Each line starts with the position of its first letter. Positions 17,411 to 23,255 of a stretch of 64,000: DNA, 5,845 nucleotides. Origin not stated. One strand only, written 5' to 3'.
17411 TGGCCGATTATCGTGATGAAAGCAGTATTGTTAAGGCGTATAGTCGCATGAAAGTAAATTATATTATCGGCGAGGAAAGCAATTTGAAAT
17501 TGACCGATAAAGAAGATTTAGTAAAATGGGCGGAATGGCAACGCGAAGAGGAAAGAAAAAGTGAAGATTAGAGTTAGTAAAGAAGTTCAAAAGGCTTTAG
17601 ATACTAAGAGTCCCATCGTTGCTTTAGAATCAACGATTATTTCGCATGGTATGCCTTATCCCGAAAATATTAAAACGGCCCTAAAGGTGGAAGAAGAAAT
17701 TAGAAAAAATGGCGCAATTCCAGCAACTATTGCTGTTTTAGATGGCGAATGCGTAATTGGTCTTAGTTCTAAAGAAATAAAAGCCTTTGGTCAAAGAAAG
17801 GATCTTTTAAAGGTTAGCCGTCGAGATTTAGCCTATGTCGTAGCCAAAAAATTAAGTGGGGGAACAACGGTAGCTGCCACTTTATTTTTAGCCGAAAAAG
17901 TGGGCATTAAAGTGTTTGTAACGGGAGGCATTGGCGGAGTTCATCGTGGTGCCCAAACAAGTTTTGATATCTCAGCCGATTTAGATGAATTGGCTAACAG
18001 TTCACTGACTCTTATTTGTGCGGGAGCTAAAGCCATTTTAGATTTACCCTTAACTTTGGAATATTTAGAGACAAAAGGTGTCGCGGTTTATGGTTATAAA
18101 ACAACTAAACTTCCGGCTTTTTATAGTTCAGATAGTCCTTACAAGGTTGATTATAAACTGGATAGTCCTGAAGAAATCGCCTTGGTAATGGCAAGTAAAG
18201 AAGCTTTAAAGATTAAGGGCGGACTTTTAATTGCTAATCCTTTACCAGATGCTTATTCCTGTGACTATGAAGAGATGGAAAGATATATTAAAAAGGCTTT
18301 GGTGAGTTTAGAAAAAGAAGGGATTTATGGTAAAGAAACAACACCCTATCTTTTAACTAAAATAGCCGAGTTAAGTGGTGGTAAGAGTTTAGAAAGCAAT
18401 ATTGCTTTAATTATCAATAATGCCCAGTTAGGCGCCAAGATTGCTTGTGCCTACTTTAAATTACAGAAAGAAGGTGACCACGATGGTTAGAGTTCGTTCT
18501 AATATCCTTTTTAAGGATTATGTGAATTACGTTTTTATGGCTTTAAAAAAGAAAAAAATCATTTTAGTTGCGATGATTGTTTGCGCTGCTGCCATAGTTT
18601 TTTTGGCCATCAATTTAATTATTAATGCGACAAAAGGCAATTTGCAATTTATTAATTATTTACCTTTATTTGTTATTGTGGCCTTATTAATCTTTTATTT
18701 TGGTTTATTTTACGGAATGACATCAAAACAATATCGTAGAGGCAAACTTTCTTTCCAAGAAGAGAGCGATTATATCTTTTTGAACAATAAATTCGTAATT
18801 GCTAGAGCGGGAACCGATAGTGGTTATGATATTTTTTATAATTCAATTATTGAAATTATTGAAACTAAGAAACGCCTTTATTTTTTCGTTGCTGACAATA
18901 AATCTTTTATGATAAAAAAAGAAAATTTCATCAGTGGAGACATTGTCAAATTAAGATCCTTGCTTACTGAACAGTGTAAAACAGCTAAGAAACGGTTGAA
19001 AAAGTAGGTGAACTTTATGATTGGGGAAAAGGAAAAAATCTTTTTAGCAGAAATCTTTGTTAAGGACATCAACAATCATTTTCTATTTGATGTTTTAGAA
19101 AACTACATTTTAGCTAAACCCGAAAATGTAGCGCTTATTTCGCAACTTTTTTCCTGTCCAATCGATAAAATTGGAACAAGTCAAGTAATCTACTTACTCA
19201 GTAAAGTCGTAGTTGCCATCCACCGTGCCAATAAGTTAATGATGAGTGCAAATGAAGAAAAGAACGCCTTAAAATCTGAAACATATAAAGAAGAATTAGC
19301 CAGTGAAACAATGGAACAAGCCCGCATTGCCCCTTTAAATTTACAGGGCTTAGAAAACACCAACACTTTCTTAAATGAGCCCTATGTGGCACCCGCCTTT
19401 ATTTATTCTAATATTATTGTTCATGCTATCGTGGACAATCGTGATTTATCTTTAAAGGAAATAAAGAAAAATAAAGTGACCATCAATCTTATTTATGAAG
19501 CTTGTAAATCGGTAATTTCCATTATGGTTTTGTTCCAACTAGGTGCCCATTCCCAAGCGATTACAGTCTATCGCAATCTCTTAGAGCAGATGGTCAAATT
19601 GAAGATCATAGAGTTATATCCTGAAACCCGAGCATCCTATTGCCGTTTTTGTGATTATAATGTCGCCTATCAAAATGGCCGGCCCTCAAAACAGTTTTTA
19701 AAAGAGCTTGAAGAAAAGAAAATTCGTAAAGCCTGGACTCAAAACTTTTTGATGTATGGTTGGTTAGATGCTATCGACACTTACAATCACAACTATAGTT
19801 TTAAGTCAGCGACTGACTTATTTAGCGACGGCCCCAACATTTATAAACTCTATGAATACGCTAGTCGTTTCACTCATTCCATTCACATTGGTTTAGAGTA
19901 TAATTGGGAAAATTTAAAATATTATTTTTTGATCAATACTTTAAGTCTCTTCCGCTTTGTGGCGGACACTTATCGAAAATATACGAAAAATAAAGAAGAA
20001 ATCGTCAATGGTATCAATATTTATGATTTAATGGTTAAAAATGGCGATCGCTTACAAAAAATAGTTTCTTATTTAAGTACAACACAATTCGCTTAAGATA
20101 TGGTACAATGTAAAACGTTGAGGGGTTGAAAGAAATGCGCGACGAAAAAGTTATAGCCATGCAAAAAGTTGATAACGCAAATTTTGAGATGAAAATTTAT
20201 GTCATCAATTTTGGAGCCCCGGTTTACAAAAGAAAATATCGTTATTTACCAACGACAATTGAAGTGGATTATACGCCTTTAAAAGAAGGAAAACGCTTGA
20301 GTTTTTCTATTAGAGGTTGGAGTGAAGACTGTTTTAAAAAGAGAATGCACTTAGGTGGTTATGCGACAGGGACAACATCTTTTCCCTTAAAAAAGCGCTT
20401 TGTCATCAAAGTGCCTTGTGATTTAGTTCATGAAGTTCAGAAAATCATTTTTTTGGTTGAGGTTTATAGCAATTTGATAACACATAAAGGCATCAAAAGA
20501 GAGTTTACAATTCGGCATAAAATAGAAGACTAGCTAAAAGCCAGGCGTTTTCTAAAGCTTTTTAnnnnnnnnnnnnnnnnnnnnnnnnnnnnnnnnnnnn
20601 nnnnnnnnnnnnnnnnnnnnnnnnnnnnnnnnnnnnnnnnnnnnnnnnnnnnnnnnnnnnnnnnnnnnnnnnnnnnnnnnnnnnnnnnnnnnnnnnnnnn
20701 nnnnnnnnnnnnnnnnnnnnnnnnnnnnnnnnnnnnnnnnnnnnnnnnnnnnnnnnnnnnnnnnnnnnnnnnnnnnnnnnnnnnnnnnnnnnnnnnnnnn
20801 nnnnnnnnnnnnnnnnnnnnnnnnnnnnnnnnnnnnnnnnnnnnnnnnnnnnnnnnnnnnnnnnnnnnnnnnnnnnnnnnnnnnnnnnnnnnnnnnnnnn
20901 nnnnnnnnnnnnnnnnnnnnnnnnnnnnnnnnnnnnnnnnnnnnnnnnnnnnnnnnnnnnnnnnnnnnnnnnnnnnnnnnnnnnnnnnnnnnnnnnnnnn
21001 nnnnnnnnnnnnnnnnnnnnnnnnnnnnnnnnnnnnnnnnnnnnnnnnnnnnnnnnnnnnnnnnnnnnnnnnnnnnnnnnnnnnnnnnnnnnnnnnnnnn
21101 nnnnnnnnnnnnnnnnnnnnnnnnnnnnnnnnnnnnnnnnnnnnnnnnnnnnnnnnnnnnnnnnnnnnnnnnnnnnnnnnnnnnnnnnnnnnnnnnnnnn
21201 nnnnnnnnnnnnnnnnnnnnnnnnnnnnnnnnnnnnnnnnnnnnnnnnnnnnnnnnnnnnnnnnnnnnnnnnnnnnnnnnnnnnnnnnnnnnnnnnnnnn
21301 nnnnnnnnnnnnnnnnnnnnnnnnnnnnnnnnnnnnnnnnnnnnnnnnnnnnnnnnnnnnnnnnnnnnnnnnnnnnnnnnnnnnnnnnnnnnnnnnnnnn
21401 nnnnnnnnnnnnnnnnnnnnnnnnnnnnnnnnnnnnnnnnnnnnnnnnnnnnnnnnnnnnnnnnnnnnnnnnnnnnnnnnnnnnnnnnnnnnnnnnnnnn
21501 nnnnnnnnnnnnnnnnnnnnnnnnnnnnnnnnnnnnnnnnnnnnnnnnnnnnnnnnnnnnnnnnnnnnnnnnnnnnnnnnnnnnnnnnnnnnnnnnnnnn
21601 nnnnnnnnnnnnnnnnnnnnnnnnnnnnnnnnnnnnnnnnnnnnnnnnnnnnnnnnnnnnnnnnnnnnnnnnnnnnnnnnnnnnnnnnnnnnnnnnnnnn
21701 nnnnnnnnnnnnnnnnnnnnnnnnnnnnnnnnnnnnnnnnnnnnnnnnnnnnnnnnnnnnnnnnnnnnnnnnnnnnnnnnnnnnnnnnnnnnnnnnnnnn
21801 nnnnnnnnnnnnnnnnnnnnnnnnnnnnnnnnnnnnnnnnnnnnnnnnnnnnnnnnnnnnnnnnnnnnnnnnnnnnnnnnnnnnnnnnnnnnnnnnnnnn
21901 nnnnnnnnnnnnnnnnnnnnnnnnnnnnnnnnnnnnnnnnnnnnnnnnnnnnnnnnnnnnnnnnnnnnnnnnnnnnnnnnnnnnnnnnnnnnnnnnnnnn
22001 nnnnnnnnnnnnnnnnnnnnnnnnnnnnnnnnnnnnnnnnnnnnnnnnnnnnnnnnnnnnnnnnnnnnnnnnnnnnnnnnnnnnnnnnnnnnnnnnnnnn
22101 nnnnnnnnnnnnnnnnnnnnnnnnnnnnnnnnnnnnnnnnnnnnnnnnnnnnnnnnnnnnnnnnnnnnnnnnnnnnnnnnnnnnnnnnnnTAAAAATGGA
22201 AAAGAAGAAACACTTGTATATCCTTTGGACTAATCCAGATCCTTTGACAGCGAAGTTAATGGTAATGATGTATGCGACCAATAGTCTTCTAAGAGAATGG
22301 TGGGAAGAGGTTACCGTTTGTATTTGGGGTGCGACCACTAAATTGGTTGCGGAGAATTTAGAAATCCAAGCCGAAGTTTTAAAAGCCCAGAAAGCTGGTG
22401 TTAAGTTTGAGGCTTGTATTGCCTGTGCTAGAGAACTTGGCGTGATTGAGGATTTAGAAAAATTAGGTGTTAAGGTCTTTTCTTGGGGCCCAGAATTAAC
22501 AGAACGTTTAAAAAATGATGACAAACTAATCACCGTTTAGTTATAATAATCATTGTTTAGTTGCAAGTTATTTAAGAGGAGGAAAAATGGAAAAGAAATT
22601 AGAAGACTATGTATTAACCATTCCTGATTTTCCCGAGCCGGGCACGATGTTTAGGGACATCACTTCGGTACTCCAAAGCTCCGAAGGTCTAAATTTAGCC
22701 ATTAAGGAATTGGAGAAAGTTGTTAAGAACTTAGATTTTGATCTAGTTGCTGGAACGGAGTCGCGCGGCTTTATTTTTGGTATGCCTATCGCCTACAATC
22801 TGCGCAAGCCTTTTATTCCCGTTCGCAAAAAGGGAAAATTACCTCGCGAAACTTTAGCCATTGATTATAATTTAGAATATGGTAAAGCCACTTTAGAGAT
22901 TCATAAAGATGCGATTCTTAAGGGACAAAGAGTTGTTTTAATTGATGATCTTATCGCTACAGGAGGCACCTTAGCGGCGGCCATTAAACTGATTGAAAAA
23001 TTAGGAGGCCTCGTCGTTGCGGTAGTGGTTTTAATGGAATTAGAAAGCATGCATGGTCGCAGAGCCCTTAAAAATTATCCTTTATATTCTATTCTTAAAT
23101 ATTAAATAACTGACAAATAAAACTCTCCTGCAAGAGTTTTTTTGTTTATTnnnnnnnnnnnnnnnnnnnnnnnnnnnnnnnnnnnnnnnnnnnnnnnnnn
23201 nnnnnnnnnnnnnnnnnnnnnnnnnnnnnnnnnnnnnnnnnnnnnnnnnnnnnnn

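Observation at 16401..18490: DUF523 (TudS-like thiouracil desulfidase) fused to an IspD/MobA-like nucleotidyltransferase, adjacent to pseudouridine-5'-phosphate glycosidase, behind paired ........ palindromes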

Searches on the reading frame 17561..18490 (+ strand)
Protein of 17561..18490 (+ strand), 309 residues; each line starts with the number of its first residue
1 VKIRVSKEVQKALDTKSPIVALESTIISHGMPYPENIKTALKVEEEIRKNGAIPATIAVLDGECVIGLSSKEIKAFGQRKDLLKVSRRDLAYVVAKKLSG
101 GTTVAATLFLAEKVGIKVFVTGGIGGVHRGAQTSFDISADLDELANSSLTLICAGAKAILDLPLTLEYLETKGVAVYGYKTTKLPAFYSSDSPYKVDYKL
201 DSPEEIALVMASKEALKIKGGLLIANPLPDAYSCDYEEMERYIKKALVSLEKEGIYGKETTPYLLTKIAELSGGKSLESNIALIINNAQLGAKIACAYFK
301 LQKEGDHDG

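Call 3: search_protein_families(library=pfam, proteins=[window:17561-18490:+], max_evalue=0.01)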
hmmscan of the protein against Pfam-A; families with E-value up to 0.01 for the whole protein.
window:17561-18490:+ (309 aa): 1 family
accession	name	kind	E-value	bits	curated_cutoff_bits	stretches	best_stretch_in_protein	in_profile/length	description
PF04227.17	Indigoidine_A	-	4.4e-126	420.5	25.2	1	8-296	1-290/291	Indigoidine synthase A like protein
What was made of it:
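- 17561..18490 (+): psuG, pseudouridine-5'-phosphate glycosidase. It has a GTG start that overlaps the fusion's last 11 nt. PF04227 E 4e-126 (call 3).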

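Call 4: search_protein_families(library=ncbifam, proteins=[window:17561-18490:+], max_evalue=0.01)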
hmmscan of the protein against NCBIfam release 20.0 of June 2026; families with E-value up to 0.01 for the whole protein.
window:17561-18490:+ (309 aa): 0 families

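Call 63: search_solved_structures(query=window:17561-18487:+, max_evalue=1e-10, show_alignments=2)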
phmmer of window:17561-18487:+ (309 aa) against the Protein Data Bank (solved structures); distinct sequences matched with E-value up to 1e-10: 6.
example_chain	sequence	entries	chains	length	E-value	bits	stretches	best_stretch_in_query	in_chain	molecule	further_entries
4gij_A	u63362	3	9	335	5.4e-101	341.2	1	3-301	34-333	Pseudouridine-5'-phosphate glycosidase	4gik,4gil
4gim_A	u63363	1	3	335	3.7e-100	338.4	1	3-301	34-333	Pseudouridine-5'-phosphate glycosidase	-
8k05_A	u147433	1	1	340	1.6e-82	280.5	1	3-307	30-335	Pseudouridine-5'-phosphate glycosidase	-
8k06_A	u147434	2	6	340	1.1e-81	277.8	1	3-307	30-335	Pseudouridine-5'-phosphate glycosidase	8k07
1vkm_A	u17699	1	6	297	3.4e-55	190.9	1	11-296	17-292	conserved hypothetical protein TM1464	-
4ex8_A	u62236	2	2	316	5.7e-55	190.2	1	3-303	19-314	AlnA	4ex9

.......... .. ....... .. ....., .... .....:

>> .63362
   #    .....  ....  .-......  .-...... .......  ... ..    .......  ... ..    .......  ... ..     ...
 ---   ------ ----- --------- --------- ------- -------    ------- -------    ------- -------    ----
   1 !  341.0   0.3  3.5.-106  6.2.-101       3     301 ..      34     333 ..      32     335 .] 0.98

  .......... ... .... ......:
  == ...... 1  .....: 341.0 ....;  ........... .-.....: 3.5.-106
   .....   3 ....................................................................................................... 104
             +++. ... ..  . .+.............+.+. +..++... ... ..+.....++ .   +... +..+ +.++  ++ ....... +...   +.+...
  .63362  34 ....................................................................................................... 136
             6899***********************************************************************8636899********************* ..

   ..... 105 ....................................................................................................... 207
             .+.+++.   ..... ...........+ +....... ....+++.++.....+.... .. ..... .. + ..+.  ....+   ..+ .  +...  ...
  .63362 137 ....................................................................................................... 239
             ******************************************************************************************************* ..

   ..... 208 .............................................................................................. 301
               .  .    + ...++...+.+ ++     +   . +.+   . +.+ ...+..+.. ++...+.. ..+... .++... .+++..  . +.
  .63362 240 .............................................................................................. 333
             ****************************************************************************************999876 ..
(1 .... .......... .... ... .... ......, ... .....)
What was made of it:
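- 17561..18490 (+): The Lys that is mutated in the 4GIM K166A entry is conserved (call 63).
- On PsuG (pseudouridine-5'-phosphate glycosidase, PF04227): The motif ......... keeps the Lys that is Ala in the 4GIM mutant (calls 3, 63).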

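Call 73: search_protein_families(library=ncbifam, proteins=[window:17561-18490:+], max_evalue=0.00001)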
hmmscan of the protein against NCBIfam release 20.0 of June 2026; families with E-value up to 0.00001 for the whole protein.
window:17561-18490:+ (309 aa): 0 families

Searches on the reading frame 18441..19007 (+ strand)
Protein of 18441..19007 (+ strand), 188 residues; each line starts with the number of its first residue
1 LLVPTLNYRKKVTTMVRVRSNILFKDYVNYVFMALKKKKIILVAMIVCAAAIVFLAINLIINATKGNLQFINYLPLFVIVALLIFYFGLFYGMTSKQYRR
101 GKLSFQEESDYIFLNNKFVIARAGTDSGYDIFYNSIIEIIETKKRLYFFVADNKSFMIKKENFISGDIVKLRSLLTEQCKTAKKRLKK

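Call 3: search_protein_families(library=pfam, proteins=[window:18441-19007:+], max_evalue=0.01)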
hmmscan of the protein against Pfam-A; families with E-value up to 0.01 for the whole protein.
window:18441-19007:+ (188 aa): 1 family
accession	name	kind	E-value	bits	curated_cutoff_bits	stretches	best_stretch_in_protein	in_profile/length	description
PF14317.12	YcxB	-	1.7e-06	28.1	23.3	1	124-175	11-61/61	YcxB-like protein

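Call 4: search_protein_families(library=ncbifam, proteins=[window:18441-19007:+], max_evalue=0.01)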
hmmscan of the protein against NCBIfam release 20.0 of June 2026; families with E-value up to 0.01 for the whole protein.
window:18441-19007:+ (188 aa): 0 families

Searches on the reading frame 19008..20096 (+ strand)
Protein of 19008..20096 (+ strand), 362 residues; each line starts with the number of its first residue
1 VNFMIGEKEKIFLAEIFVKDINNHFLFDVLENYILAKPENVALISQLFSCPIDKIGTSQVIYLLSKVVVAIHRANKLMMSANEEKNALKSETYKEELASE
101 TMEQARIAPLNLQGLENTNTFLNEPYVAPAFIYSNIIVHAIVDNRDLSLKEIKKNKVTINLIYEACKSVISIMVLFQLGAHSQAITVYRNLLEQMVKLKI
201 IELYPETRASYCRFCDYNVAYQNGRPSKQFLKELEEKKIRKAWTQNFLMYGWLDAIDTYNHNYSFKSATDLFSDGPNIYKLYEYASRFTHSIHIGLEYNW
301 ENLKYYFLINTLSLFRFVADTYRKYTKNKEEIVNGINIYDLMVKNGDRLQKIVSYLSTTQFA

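Call 3: search_protein_families(library=pfam, proteins=[window:19008-20096:+], max_evalue=0.01)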
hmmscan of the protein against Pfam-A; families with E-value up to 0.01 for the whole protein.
window:19008-20096:+ (362 aa): 1 family
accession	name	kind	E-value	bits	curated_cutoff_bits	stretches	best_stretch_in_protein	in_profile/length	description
PF18928.5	DUF5677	-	1.9e-08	35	27.1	1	157-298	3-157/166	Family of unknown function (DUF5677)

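Call 4: search_protein_families(library=ncbifam, proteins=[window:19008-20096:+], max_evalue=0.01)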
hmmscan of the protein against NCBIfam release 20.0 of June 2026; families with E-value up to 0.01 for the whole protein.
window:19008-20096:+ (362 aa): 0 families

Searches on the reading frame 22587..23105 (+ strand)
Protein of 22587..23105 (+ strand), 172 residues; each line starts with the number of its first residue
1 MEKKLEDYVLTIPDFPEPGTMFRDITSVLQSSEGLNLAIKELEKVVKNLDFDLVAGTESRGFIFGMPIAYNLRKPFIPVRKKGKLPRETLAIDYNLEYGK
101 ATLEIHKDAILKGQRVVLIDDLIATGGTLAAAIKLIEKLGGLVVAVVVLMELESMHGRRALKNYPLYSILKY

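Call 73: search_protein_families(library=ncbifam, proteins=[window:22587-23105:+], max_evalue=0.00001)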
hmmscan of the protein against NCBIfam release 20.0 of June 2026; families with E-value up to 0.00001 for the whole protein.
window:22587-23105:+ (172 aa): 22 families
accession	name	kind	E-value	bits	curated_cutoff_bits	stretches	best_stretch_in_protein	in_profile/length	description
NF002636.0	PRK02304.1-5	equivalog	2.8e-66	222.4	125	1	2-172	6-176/176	adenine phosphoribosyltransferase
NF002633.0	PRK02304.1-2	equivalog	2.2e-65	219.6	224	1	4-172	2-170/172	adenine phosphoribosyltransferase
TIGR01090.1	apt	equivalog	2.3e-64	216.6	185.85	1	5-172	1-169/169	adenine phosphoribosyltransferase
NF002634.0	PRK02304.1-3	equivalog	3.5e-61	206.1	170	1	3-170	8-177/182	adenine phosphoribosyltransferase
NF002632.0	PRK02304.1-1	equivalog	1.6e-54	184.4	243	1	5-165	11-171/183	adenine phosphoribosyltransferase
NF009211.0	PRK12560.1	equivalog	2e-35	122.3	188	1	9-172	10-176/187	adenine phosphoribosyltransferase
NF040646.1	HPT_Archaea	equivalog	6.9e-14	51.9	200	1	46-152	49-153/184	hypoxanthine/guanine phosphoribosyltransferase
TIGR00336.1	pyrE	equivalog_domain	8.6e-14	51.7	106.8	1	20-170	23-168/173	orotate phosphoribosyltransferase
NF005592.0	PRK07322.1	subfamily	1.9e-13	50.2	143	1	36-159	39-166/180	adenine phosphoribosyltransferase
NF002635.0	PRK02304.1-4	subfamily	2.8e-13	49.8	146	1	43-153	47-155/188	adenine phosphoribosyltransferase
TIGR01367.1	pyrE_Therm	equivalog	4.3e-12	46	150.25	1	22-171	28-161/187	orotate phosphoribosyltransferase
NF006328.0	PRK08558.1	equivalog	8.7e-11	41.8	184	1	22-158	83-221/238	adenine phosphoribosyltransferase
TIGR01743.1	purR_Bsub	equivalog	7.9e-10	38.2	258.7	1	28-164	106-244/268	pur operon repressor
NF002620.0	PRK02277.1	subfamily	6e-09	35.9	115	1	27-171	61-196/201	orotate phosphoribosyltransferase-like protein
NF004689.0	PRK06031.1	equivalog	8e-09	35.1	175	1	109-151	150-192/233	phosphoribosyltransferase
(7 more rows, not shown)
